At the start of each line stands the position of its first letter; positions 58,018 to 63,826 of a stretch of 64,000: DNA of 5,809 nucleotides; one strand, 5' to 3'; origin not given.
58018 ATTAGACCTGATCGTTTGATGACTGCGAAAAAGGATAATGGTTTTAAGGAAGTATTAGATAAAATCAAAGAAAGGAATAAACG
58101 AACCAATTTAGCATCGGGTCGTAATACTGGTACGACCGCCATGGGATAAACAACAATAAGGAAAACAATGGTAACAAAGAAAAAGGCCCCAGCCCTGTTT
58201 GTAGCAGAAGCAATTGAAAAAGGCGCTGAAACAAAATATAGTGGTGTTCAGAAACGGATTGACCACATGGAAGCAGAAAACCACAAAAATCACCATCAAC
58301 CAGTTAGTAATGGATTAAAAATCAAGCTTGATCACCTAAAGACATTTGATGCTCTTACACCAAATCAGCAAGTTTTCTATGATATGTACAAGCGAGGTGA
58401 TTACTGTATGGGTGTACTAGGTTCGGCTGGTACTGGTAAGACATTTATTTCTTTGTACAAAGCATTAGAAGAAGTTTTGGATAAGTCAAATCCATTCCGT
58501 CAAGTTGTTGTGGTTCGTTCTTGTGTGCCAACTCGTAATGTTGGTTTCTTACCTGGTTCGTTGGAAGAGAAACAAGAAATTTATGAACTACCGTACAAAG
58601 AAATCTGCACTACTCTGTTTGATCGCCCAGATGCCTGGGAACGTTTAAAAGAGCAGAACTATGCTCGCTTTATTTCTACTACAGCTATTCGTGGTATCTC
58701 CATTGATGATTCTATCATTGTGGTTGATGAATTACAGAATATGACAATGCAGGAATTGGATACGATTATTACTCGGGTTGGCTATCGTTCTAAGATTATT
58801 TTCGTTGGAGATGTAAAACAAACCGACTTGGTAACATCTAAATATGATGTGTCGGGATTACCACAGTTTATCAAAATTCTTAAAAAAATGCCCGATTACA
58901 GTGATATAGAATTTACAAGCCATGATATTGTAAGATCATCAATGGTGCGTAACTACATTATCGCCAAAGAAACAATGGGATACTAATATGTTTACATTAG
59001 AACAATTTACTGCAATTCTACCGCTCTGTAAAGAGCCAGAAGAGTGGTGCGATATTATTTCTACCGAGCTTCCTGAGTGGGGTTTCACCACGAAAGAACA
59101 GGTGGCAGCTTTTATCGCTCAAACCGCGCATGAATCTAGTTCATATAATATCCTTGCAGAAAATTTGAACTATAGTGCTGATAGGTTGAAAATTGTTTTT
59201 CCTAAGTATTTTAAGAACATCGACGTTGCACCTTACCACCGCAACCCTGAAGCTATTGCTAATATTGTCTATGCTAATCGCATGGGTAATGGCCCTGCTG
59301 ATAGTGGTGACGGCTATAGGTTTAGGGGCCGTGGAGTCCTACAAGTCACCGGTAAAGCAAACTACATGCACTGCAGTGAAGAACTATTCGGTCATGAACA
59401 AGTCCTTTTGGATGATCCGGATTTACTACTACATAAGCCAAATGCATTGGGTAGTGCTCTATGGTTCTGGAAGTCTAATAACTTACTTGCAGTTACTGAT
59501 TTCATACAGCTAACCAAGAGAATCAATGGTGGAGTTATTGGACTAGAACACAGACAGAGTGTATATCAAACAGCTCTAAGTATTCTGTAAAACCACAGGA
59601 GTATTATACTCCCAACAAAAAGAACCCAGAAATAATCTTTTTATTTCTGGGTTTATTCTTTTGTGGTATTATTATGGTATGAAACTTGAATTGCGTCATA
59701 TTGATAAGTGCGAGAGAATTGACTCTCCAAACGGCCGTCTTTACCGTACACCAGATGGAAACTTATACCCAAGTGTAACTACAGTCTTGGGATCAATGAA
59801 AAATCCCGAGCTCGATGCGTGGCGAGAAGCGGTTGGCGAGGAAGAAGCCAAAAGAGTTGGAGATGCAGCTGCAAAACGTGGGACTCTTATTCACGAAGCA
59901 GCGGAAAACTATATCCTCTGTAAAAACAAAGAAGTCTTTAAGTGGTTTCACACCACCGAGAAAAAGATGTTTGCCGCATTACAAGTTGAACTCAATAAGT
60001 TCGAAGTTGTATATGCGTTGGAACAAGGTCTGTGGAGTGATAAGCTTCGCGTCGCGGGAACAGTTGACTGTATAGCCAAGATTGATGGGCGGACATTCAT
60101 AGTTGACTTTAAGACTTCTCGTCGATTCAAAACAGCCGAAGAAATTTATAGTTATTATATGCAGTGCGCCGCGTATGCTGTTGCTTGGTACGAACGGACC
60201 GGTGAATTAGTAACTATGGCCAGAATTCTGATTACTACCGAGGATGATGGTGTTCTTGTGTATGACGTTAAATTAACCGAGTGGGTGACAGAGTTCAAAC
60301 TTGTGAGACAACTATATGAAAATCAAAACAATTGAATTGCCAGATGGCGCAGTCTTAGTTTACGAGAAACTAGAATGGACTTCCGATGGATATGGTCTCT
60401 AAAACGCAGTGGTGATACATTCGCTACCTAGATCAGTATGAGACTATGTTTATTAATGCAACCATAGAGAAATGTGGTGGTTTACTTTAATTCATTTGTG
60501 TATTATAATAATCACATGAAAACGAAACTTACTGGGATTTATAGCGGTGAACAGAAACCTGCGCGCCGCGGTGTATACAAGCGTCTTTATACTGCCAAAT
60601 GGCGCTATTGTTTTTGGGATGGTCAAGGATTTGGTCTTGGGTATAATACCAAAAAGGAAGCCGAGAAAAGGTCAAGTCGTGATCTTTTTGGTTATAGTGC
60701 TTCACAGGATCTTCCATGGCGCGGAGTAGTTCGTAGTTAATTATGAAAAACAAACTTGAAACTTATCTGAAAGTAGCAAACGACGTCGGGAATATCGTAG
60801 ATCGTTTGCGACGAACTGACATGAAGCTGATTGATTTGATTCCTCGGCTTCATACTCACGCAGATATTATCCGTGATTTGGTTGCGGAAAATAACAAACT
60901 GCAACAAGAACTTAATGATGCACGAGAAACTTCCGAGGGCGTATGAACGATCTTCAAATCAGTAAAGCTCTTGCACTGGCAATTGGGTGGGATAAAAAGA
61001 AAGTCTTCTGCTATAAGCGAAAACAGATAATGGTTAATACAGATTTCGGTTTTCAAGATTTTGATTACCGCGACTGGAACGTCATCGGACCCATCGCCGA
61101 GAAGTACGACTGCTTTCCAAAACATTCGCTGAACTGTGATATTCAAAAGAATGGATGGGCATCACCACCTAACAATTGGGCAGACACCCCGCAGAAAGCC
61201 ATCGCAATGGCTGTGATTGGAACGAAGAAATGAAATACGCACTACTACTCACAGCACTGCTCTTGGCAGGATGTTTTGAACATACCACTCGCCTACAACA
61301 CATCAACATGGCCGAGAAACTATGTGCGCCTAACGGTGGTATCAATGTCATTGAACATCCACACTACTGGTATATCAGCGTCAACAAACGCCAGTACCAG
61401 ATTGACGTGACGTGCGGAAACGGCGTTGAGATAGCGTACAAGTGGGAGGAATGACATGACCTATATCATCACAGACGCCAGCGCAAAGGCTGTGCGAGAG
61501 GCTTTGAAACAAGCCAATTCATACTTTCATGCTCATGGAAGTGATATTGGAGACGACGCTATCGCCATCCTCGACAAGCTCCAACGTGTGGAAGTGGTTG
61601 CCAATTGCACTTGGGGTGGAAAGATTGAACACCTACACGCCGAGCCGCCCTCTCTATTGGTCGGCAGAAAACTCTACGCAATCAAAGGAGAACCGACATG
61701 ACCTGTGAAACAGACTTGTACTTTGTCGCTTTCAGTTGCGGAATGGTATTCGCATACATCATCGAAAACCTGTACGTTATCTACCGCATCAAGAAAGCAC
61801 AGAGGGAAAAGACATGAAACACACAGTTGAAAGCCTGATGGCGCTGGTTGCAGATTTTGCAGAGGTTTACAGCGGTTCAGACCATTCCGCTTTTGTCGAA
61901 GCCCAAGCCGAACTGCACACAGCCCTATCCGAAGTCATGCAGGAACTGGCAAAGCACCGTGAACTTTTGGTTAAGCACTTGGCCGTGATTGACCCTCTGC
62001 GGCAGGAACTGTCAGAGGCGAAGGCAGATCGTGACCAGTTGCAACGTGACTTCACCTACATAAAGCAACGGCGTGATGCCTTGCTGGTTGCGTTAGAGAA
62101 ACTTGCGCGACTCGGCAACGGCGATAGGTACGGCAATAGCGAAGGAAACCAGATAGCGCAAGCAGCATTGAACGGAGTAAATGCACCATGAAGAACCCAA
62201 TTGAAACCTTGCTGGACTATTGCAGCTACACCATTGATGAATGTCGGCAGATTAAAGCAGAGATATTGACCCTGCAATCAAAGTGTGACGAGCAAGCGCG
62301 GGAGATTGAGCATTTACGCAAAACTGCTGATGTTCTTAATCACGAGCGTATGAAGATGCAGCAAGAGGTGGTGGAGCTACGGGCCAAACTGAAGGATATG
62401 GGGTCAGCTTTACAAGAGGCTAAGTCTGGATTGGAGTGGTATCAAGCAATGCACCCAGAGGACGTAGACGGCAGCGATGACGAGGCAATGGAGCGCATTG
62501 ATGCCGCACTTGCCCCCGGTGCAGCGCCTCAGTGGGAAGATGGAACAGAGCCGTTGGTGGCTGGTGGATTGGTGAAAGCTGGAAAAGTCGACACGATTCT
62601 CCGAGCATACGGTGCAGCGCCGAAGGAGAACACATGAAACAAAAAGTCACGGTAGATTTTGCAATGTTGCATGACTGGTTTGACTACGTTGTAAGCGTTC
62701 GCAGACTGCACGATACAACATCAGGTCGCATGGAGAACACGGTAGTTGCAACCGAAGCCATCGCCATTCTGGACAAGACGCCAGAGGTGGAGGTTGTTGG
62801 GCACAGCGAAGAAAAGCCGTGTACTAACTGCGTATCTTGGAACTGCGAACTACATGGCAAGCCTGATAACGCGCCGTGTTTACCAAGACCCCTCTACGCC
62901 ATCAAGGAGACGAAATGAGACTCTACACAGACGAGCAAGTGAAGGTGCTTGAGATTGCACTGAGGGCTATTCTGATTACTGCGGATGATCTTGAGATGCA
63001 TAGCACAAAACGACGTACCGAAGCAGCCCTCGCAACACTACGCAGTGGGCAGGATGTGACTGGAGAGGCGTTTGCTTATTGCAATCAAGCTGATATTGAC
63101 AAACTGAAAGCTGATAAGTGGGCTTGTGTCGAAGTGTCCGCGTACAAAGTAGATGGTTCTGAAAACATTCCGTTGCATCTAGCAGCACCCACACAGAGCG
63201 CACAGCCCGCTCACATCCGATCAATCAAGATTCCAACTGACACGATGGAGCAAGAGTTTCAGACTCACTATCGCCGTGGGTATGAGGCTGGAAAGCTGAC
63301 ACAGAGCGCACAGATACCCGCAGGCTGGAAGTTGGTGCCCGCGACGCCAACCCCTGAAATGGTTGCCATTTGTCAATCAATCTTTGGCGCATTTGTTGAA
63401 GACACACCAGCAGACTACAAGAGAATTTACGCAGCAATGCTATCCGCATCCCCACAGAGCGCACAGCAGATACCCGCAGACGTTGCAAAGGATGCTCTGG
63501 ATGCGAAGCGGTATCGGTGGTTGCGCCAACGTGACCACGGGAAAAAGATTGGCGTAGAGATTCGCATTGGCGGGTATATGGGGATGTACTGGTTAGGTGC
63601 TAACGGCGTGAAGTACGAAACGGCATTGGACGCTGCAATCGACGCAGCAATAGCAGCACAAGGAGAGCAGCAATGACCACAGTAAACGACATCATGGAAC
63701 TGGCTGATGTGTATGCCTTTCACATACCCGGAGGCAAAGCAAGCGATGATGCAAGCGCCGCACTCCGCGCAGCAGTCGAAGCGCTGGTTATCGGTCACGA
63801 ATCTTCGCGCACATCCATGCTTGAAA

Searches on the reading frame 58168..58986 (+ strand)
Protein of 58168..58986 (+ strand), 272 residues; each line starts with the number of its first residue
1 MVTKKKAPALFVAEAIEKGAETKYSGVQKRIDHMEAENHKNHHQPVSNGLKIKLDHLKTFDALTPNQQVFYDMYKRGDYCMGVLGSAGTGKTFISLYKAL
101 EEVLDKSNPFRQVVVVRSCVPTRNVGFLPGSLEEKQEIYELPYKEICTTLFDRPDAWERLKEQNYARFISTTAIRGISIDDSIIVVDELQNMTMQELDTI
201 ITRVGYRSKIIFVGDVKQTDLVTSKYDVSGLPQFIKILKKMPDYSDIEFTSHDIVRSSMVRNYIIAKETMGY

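Call 17: search_protein_families(library=phrogs, proteins=[window:58168-58986:+], max_evalue=0.00001)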
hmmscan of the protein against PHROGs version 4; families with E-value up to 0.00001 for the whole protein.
window:58168-58986:+ (272 aa): 5 families
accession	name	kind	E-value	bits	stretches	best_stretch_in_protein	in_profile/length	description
phrog_170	-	other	3.1e-70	238.1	1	25-269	33-279/323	PhoH-like phosphate starvation-inducible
phrog_2765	-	other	1e-37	131.1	1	29-258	208-434/443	PhoH-like phosphate starvation-inducible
phrog_32482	-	other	4.4e-08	33.2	1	86-259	403-575/589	PhoH-like phosphate starvation-inducible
phrog_325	-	DNA, RNA and nucleotide metabolism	1.5e-07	31.1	0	35-94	438-506/986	Dda-like helicase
phrog_2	-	head and packaging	2.8e-07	30.7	1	47-213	256-399/807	terminase large subunit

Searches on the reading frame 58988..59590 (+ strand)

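Call 98: search_protein_families(library=phrogs, proteins=[window:58988-59590:+], max_evalue=0.00001)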
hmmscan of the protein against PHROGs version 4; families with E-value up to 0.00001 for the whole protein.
window:58988-59590:+ (200 aa): 8 families
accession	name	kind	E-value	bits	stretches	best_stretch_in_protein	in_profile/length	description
phrog_181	-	lysis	3.4e-65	222.4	1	2-200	332-530/769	endolysin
phrog_26317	-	unknown function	9.7e-27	94.3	1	89-200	8-117/119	-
phrog_3201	-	tail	2.1e-19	69.8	1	21-195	2022-2200/2408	tail fiber protein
phrog_9506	-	lysis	1.8e-18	68.3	1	94-199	71-192/330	endolysin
phrog_14712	-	moron, auxiliary metabolic gene and host takeover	1.6e-14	54.9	1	99-194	80-181/322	chitinase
phrog_317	-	lysis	2e-12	48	1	23-197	215-356/492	endolysin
phrog_34417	-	unknown function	3e-12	47.4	1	93-181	74-171/326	-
phrog_1519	-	lysis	2e-11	44.7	1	24-198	223-378/502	endolysin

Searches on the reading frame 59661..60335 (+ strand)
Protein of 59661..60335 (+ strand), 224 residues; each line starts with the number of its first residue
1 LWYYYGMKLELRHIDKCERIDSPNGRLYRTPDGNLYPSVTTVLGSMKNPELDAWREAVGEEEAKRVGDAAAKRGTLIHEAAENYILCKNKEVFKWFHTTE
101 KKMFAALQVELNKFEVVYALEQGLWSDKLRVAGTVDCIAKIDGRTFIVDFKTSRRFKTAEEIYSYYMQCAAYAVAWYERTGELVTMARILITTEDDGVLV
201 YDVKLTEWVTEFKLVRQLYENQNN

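Call 98: search_protein_families(library=phrogs, proteins=[window:59661-60335:+], max_evalue=0.00001)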
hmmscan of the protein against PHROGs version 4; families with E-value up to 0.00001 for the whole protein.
window:59661-60335:+ (224 aa): 6 families
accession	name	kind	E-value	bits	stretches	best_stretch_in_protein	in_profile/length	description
phrog_298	-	DNA, RNA and nucleotide metabolism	1.1e-60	206.5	1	10-218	40-255/293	exonuclease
phrog_69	-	DNA, RNA and nucleotide metabolism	6.5e-13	49.5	1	66-214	116-293/501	exonuclease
phrog_466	-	DNA, RNA and nucleotide metabolism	1e-10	42.6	1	68-177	209-319/446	exonuclease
phrog_1706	-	DNA, RNA and nucleotide metabolism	1.8e-08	35.2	1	67-212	81-194/293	CRISPR/Cas system associated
phrog_1218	-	DNA, RNA and nucleotide metabolism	2.3e-08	34.7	1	58-175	85-184/364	exonuclease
phrog_3953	-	DNA, RNA and nucleotide metabolism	7.9e-06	26.7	1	66-191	36-149/186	exonuclease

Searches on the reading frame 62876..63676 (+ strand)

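Call 98: search_protein_families(library=phrogs, proteins=[window:62876-63676:+], max_evalue=0.00001)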
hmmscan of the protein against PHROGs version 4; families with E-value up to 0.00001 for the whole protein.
window:62876-63676:+ (266 aa): 4 families
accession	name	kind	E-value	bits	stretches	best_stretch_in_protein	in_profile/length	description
phrog_5913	-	unknown function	9.4e-08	33.3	1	145-198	114-169/173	-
phrog_12449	-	unknown function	1.3e-06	29.6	1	143-195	162-215/220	-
phrog_37212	-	unknown function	4.4e-06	27.8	0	144-264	65-187/194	-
phrog_5310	-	unknown function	4.6e-06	27.3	1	13-200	206-374/384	-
